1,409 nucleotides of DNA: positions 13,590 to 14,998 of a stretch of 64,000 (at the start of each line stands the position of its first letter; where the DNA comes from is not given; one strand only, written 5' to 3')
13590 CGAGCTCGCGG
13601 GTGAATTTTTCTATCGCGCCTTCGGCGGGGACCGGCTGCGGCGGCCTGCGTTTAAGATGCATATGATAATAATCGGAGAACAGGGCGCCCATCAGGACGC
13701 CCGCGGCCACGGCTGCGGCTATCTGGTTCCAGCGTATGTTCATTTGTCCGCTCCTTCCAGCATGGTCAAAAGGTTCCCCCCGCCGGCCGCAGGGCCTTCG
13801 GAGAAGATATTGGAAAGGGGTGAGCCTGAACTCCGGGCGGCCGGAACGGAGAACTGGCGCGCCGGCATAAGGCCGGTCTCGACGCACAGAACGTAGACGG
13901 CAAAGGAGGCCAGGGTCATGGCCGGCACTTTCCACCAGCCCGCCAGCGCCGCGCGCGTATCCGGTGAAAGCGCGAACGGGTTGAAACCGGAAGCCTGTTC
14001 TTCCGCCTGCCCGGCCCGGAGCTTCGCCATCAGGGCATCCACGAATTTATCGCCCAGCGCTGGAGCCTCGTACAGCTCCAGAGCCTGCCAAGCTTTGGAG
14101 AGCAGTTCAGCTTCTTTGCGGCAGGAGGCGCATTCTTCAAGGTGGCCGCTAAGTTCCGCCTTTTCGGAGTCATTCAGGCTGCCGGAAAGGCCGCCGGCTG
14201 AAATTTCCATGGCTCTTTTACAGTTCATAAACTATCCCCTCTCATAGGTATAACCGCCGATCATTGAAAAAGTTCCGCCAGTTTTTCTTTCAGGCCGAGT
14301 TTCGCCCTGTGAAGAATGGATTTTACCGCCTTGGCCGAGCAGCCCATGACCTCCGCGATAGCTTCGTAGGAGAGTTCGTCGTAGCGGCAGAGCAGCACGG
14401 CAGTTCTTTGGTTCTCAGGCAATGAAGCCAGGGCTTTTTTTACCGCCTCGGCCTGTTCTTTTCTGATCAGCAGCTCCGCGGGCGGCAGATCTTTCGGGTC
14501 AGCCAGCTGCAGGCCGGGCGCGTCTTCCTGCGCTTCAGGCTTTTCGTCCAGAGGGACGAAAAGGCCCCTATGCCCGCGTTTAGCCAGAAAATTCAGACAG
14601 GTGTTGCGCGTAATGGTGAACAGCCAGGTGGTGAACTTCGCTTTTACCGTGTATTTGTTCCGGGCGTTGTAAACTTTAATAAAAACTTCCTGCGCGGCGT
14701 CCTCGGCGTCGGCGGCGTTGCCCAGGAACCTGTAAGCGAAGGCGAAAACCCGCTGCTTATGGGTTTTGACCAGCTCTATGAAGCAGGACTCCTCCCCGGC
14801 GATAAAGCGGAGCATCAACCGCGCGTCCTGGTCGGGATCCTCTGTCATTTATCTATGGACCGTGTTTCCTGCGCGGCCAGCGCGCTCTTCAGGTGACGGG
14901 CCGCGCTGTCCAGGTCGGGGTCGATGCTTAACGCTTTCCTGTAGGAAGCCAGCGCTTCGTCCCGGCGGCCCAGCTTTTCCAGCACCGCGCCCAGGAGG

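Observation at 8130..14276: Four copies of an ECF-type promoter motif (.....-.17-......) define a candidate regulon for the local sigma factor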

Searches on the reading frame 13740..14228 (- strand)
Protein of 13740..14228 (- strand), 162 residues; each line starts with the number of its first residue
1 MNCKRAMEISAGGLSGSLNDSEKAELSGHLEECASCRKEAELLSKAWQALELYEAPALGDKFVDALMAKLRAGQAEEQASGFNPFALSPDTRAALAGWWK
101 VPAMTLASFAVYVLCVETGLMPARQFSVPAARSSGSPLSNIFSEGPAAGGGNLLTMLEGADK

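Call 6: search_protein_families(library=pfam, proteins=[window:13740-14228:-], max_evalue=0.01)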
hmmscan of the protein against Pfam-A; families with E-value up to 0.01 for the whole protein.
window:13740-14228:- (162 aa): 1 family
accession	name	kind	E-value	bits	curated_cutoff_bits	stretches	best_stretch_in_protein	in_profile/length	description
PF13490.11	zf-HC2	-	0.00035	21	22.2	1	3-37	1-35/35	Putative zinc-finger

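Call 21: search_protein_families(library=ncbifam, proteins=[window:13740-14228:-], max_evalue=0.01)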
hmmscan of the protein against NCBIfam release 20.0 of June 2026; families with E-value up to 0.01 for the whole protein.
window:13740-14228:- (162 aa): 3 families
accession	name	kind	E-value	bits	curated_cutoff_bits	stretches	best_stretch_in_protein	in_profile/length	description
NF052375.1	antisigma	equivalog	1.6e-09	38.1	100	1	16-120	8-108/217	anti-sigma factor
NF052368.1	antisigmaE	subfamily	0.001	18.8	50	1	1-38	2-39/48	anti-sigma factor family protein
TIGR03988.1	antisig_RsrA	equivalog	0.002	18.2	62.5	1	3-42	2-41/77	mycothiol system anti-sigma-R factor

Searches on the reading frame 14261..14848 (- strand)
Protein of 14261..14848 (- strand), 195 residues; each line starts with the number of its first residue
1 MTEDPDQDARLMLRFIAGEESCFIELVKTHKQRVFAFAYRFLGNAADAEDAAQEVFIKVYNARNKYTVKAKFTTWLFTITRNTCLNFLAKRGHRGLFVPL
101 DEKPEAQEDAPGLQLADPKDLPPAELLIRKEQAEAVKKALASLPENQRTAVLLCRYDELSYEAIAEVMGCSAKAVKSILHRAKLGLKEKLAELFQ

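Call 6: search_protein_families(library=pfam, proteins=[window:14261-14848:-], max_evalue=0.01)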
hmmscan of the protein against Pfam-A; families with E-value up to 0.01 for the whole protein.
window:14261-14848:- (195 aa): 7 families
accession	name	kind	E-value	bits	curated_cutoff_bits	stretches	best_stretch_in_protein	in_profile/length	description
PF04542.20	Sigma70_r2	-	1.3e-21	76.6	24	1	26-92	1-69/71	Sigma-70 region 2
PF08281.18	Sigma70_r4_2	-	1.1e-17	63.8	25.7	1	134-183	2-51/54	Sigma-70, region 4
PF04545.22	Sigma70_r4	-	2.2e-11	43.5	24.1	1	139-183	1-45/50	Sigma-70, region 4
PF13384.12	HTH_23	-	0.00048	20.3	24.6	1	147-183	6-43/50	Homeodomain-like domain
PF08280.17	HTH_Mga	-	0.00068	20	23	1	153-183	14-44/59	M protein trans-acting positive regulator (MGA) HTH domain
PF07638.17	Sigma70_ECF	-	0.0083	16.5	21.1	0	132-184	126-177/185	ECF sigma factor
PF22233.2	PhyR_sigma-like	-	0.0088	16.3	27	0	140-183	1-44/50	Response regulator PhyR, sigma-like domain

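Call 8: find_related_loci(query=window:14261-14848:-, collection=genome_contigs, flank=10000)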
Query window:14261-14848:- (195 aa) in genome_contigs; peptide patterns used: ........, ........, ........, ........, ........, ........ (x = any residue, [..] = any of these).
600 stretches matched a pattern (row limit reached: there are more); 513 encode a relative of the query (tblastn E <= 1e-3); the best 80 are kept; 80 distinct loci.
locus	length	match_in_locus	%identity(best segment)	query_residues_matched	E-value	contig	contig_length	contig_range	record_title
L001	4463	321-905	71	1-195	3e-85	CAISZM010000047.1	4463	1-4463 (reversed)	MAG: uncultured Elusimicrobia bacterium isolate AM-2014_bin-1840 genome assembly, contig: bin-1840:47/87, whole genome s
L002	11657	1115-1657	42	11-193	6e-39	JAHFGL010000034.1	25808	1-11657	MAG: Candidatus Omnitrophota bacterium isolate nzgw314 NODE_2022_length_25809_cov_4.720181, whole genome shotgun sequenc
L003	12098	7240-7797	41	6-190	7e-36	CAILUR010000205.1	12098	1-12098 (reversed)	uncultured bacterium isolate KR_bin-1670 genome assembly, contig: bin-1670:205/268, whole genome shotgun sequence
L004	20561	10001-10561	38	8-194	9e-35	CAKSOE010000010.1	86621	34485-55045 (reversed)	MAG: uncultured Clostridia bacterium isolate REFINED_METABAT215_TOP10_CONTIGS_1500_ASSEMBLY_K77_MERGED__Hadza_MoBio_hadz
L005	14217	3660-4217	36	11-194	2e-34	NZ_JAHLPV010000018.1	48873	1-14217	Acetivibrio sp. MSJd-27 L-6_ctg018, whole genome shotgun sequence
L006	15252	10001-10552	38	1-194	2e-34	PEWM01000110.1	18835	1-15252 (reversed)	MAG: Deltaproteobacteria bacterium CG07_land_8_20_14_0_80_60_11 CG07_land_8_20_14_0.80_scaffold_1211_c, whole genome sho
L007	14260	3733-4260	40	6-192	1e-33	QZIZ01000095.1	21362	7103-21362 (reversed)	MAG: Deltaproteobacteria bacterium isolate SURF_52 Ga0104751_1003704, whole genome shotgun sequence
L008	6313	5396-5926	39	6-194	1e-33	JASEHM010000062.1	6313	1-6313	MAG: Candidatus Omnitrophota bacterium isolate Yes70-23 NODE_62_length_6313_cov_10.692713, whole genome shotgun sequence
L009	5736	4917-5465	40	2-195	2e-33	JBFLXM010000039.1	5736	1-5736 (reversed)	MAG: Thermodesulfobacteriota bacterium isolate MAG058 MAG058_39, whole genome shotgun sequence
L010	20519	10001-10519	36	8-188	7e-33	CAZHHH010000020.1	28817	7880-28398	MAG TPA_asm: uncultured Marinilabiliaceae bacterium isolate SRP192927_co8_296 genome assembly, contig: NODE_1230_length_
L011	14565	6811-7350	37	8-192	6e-33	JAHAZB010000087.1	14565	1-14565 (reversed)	MAG: Eubacteriales bacterium isolate MB2.42 k127_117673, whole genome shotgun sequence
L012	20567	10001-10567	37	2-190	4e-33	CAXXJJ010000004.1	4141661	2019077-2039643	MAG: Desulfatiglandales bacterium isolate ad7cffaf-6c2b-4e6c-8426-e31439b40ff1 genome assembly, contig: contig_4, whole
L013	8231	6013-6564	38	7-190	8e-33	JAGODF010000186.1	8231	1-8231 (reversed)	MAG: Spirochaetes bacterium isolate Go_SlDig_bin_460 Go_SlDig_27388_length_8231_cov_4.079097, whole genome shotgun seque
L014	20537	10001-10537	38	8-192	8e-33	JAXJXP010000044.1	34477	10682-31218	MAG: Clostridia bacterium isolate DOME_MAG_7129 7129_C0426_k141_505413, whole genome shotgun sequence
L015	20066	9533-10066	37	6-194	1e-32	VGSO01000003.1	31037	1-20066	MAG: Deltaproteobacteria bacterium isolate K_DeepCast_250m_m1_077 K_DeepCast_250m_m1_077_Ga0194125_10002393, whole genom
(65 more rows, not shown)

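Call 13: find_related_loci(query=window:14261-14848:-, collection=metagenome_contigs, flank=10000)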
Query window:14261-14848:- (195 aa) in metagenome_contigs; peptide patterns used: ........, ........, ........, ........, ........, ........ (x = any residue, [..] = any of these).
600 stretches matched a pattern (row limit reached: there are more); 521 encode a relative of the query (tblastn E <= 1e-3); the best 80 are kept; 80 distinct loci.
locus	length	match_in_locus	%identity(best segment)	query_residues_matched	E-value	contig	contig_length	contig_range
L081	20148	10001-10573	73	1-191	7e-86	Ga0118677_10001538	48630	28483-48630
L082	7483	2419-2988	76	1-191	1e-85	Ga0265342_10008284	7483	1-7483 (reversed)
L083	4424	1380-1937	52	2-191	3e-54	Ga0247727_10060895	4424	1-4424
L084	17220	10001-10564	48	6-195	7e-52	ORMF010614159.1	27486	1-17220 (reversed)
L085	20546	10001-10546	49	8-191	8e-50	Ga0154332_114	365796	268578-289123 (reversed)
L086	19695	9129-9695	47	6-195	4e-45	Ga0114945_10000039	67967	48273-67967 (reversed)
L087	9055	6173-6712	43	6-195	3e-44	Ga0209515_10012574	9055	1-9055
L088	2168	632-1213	46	2-193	4e-43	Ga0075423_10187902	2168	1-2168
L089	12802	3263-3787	44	5-192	5e-38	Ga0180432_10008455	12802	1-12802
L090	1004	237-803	39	2-190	1e-37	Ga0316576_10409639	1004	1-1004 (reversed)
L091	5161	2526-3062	39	6-195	3e-35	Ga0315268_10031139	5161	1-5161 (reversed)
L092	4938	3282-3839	36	11-194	9e-35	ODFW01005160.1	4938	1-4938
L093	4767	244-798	39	6-190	2e-34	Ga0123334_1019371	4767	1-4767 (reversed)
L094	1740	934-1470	39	6-195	3e-34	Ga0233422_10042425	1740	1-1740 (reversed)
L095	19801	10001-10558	39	8-194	3e-33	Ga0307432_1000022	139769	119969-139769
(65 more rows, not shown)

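Call 20: search_protein_families(library=pfam, proteins=[L081:11779-12375:+, L081:17668-19215:+, L081:19262-19900:+, L081:11134-11559:+, L082:3592-4323:+, L082:4381-5352:+, L083:2727-3380:+, L083:3452-4309:+, L081:9142-9693:-, L082:1645-2181:-], max_evalue=0.01)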
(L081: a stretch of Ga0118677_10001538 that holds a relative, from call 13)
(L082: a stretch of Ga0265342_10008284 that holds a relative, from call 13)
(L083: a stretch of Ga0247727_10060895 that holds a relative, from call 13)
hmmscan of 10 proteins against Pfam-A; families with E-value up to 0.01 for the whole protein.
L081:11779-12375:+ (198 aa): 0 families

L081:17668-19215:+ (515 aa): 1 family
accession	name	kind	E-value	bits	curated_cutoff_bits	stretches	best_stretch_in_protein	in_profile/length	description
PF07603.17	Lcl_C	-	1.9e-43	147.9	34.9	2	257-367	1-98/117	Lcl C-terminal domain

L081:19262-19900:+ (212 aa): 1 family
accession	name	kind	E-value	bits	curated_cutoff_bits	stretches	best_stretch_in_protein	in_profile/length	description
PF01161.25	PBP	-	2.5e-22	80.1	24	1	57-189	2-135/135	Phosphatidylethanolamine-binding protein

L081:11134-11559:+ (141 aa): 2 families
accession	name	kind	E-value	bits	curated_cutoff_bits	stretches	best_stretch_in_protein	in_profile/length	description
PF13801.11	Metal_resist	-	0.0024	18.5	29.2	1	18-93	8-76/125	Heavy-metal resistance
PF07813.17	LTXXQ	-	0.0045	18.1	24.3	0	47-85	3-41/100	LTXXQ motif family protein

L082:3592-4323:+ (243 aa): 3 families
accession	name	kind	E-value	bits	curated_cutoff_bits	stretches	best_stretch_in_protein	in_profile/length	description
PF11304.13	DUF3106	-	9.8e-12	45.7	24.3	1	65-130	38-103/104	Protein of unknown function (DUF3106)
PF14226.12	DIOX_N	-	0.0032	18.6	27.3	0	66-97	37-68/117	non-haem dioxygenase in morphine synthesis N-terminal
PF09675.16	Chlamy_scaf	-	0.0053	17.3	25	0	71-103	67-100/134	Chlamydia-phage Chp2 scaffold (Chlamy_scaf)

L082:4381-5352:+ (323 aa): 0 families

L083:2727-3380:+ (217 aa): 2 families
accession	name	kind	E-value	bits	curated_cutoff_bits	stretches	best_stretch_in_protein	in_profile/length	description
PF11304.13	DUF3106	-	8.3e-28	97.4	24.3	2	64-135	32-103/104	Protein of unknown function (DUF3106)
PF21609.2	Toxofilin-like_dom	-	0.0069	16.8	27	0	139-179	42-82/84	Toxofilin-like domain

L083:3452-4309:+ (285 aa): 0 families

L081:9142-9693:- (183 aa): 1 family
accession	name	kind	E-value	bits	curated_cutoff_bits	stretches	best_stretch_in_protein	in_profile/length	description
PF00072.30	Response_reg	-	4.2e-21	75.6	30.2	1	57-167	1-110/111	Response regulator receiver domain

L082:1645-2181:- (178 aa): 5 families
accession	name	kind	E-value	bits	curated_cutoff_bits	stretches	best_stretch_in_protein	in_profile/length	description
PF13527.13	Acetyltransf_9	-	2.4e-14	53.9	25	1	10-132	2-124/127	Acetyltransferase (GNAT) domain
PF00583.31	Acetyltransf_1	-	9.1e-13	48.9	20.7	1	19-121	2-100/116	Acetyltransferase (GNAT) family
PF13508.13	Acetyltransf_7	-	2.3e-10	41.1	27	1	53-133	6-83/84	Acetyltransferase (GNAT) domain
PF13673.13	Acetyltransf_10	-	4.5e-06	27.1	23.6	1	53-137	34-112/128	Acetyltransferase (GNAT) domain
PF14542.12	Acetyltransf_CG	-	0.0023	18.4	30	1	88-119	31-62/80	GCN5-related N-acetyl-transferase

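Call 21: search_protein_families(library=ncbifam, proteins=[window:14261-14848:-], max_evalue=0.01)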
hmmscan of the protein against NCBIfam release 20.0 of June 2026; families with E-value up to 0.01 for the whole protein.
window:14261-14848:- (195 aa): 107 families (the best 25 are shown)
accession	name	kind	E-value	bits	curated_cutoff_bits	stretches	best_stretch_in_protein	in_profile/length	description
NF009166.1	PRK12513.1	equivalog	2.4e-41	141.6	206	1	3-192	4-188/193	RNA polymerase sigma factor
NF004113.0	PRK05602.1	equivalog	4.9e-41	140.7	208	1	3-192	27-203/211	RNA polymerase sigma factor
TIGR02939.1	RpoE_Sigma70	equivalog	1.8e-34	119.4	236.15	1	4-193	3-189/190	RNA polymerase sigma factor RpoE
NF007223.0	PRK09641.1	equivalog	1.1e-33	116.7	209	1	10-192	7-186/187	RNA polymerase sigma factor SigW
TIGR02937.1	sigma70-ECF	superfamily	2.5e-33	115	42.9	1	23-190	3-165/165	sigma-70 family RNA polymerase sigma factor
NF058625.1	sigma_PG0214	equivalog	1.3e-31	109.6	130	1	21-192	4-163/170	GFO_1088 family ECF-type sigma factor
NF009190.0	PRK12538.1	equivalog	2.5e-31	109.2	303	1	6-190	48-219/233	RNA polymerase sigma factor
NF007225.0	PRK09643.1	equivalog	3.4e-31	108.5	190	1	5-193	11-185/204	RNA polymerase sigma factor SigM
TIGR02985.1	Sig70_bacteroi1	subfamily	5.9e-31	107.9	126.4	1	23-190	3-162/162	RNA polymerase sigma-70 factor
NF007229.0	PRK09647.1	equivalog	7.5e-31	107.2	265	1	23-192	46-204/220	RNA polymerase sigma factor SigE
NF008888.0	PRK11922.1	equivalog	1.3e-30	106.8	204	1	5-192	14-198/231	RNA polymerase sigma factor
NF009176.0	PRK12524.1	equivalog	2.4e-30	105.8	264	1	7-191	12-185/196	RNA polymerase sigma factor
TIGR02948.1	SigW_bacill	equivalog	3e-30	105.7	243.1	1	14-192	11-186/187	RNA polymerase sigma factor SigW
NF006089.0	PRK08241.1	subfamily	1.4e-29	103.2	240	1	18-189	19-203/343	RNA polymerase subunit sigma-70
TIGR02950.1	SigM_subfam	subfamily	2.9e-27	95.5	147.95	1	25-189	4-157/159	RNA polymerase sigma factor, SigM family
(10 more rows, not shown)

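Call 40: search_solved_structures(query=window:14261-14848:-, max_evalue=1e-10, show_alignments=2)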
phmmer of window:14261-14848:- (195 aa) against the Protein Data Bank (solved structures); distinct sequences matched with E-value up to 1e-10: 12.
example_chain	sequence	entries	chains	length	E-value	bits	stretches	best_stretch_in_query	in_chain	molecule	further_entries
8z6g_B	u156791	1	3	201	3.9e-25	91.8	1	5-191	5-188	RNA polymerase sigma factor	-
6in7_B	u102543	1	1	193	3.9e-25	91.7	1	6-192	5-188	RNA polymerase sigma-H factor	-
5wuq_A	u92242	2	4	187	2.8e-22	82.4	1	17-192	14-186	ECF RNA polymerase sigma factor SigW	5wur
1or7_A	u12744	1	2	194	4.4e-22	81.8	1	8-193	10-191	RNA polymerase sigma-E factor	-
6jbq_F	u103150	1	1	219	6.7e-22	81.2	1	8-193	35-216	ECF RNA polymerase sigma-E factor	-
9m9d_F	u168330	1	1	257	6.1e-21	78.1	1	23-191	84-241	ECF RNA polymerase sigma factor SigE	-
9m9e_F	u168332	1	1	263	6.5e-21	78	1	23-191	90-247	ECF RNA polymerase sigma factor SigE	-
9m98_F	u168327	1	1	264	6.6e-21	78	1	23-191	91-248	ECF RNA polymerase sigma factor SigE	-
7qh5_A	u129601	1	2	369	7.8e-14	54.9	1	17-192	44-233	RNA polymerase sigma factor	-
5zx2_F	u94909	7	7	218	1.5e-12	50.8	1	33-193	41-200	ECF RNA polymerase sigma factor SigH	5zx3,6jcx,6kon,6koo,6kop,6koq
5or5_A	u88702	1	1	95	8.6e-12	48.3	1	8-94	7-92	ECF RNA polymerase sigma-E factor,ECF RNA polymerase sigma factor SigW,ECF RNA polymerase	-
6jcy_F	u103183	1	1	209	2.5e-11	46.7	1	33-193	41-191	ECF RNA polymerase sigma factor SigH,ECF RNA polymerase sigma factor SigE,ECF RNA polymera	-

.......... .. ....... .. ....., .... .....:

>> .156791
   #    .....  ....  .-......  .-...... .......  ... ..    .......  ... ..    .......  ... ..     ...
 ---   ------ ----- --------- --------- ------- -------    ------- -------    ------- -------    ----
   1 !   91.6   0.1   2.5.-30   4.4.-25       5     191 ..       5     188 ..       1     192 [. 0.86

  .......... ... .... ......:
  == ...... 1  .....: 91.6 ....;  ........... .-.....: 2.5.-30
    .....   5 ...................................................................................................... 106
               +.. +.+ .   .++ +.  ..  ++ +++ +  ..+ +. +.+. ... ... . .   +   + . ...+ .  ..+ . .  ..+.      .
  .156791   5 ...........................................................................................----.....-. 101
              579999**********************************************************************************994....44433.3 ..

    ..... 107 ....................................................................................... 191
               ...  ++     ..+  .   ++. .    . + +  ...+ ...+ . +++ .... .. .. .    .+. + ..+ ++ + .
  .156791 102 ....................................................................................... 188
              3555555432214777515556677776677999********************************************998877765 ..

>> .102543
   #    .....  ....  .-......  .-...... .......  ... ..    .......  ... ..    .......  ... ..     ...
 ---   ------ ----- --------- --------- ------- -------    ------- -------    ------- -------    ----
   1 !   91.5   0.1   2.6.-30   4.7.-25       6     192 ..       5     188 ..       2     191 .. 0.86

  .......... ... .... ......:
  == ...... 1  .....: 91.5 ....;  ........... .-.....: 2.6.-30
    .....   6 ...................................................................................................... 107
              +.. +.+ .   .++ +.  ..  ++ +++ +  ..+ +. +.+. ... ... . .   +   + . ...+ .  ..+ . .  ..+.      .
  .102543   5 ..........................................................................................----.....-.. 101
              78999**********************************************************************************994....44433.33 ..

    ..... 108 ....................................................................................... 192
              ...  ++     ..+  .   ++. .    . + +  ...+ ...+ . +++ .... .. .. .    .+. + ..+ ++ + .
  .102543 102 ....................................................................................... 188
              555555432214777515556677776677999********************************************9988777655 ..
